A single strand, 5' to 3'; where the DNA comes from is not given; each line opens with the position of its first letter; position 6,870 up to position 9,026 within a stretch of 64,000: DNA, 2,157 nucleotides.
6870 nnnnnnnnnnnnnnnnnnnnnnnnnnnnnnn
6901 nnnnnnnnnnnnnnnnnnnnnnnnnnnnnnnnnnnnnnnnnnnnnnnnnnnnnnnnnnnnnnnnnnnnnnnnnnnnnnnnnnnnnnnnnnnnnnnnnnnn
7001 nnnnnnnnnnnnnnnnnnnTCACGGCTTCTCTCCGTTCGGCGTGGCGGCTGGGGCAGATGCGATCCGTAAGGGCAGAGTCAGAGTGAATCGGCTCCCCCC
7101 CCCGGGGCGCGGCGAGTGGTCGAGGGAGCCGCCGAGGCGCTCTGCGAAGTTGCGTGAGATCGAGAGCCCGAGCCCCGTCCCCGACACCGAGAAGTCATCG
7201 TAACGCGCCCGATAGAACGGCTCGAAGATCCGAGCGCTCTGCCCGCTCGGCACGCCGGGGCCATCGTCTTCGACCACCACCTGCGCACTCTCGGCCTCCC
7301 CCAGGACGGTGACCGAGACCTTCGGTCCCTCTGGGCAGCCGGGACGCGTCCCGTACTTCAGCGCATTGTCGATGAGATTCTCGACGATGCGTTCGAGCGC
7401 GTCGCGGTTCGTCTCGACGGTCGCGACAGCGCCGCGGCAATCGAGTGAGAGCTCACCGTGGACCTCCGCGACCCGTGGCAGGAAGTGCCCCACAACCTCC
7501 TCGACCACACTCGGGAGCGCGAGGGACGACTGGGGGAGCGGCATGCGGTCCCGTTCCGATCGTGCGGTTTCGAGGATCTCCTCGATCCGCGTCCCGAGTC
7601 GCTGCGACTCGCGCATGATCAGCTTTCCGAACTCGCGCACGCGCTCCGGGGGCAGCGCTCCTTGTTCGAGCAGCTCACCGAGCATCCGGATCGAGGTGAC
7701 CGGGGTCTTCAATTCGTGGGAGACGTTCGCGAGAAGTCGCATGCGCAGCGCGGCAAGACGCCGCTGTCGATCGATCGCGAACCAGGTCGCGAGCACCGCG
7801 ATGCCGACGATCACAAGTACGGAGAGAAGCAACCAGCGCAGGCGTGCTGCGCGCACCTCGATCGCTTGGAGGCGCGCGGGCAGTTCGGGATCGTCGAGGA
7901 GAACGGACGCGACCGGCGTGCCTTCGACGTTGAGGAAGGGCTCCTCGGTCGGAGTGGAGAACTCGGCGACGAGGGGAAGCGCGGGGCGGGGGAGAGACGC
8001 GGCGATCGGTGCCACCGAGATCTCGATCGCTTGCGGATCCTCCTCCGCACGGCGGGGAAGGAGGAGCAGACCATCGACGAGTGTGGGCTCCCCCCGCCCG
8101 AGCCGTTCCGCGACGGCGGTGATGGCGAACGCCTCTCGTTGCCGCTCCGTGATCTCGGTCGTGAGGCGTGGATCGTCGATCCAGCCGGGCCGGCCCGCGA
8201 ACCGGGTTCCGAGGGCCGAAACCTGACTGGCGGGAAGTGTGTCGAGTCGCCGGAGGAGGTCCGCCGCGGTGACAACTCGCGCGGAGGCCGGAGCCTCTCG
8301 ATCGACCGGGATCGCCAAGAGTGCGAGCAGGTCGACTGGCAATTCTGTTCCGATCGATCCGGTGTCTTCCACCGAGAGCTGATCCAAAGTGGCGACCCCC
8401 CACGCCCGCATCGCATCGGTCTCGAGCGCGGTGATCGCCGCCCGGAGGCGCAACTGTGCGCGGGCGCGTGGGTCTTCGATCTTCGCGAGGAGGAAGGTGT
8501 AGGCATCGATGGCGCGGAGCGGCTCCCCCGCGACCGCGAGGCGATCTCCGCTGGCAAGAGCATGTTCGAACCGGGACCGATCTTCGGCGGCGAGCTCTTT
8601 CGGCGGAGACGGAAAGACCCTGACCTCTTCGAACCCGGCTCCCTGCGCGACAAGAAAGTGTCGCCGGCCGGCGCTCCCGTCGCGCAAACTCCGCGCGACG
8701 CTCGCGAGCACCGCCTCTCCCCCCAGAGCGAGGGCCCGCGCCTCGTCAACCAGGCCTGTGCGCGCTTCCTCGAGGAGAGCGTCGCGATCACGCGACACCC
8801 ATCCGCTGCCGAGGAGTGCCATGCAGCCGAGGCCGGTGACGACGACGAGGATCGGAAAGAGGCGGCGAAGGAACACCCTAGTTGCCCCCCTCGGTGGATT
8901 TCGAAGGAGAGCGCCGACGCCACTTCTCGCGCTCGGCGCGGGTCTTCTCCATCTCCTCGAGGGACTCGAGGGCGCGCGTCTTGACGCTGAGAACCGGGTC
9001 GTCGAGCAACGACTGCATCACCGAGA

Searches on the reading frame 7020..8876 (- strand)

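Call 20: search_protein_families(library=pfam, proteins=[window:7020-8876:-], max_evalue=0.001)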
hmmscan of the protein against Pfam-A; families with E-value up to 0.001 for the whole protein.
window:7020-8876:- (618 aa): 2 families
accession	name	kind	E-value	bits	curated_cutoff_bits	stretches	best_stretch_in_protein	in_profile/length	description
PF02518.31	HATPase_c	-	2.2e-27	96.1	26.4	1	490-604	2-110/111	Histidine kinase-, DNA gyrase B-, and HSP90-like ATPase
PF00512.31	HisKA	-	9.6e-15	54.8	26.9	1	378-441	2-64/66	His Kinase A (phospho-acceptor) domain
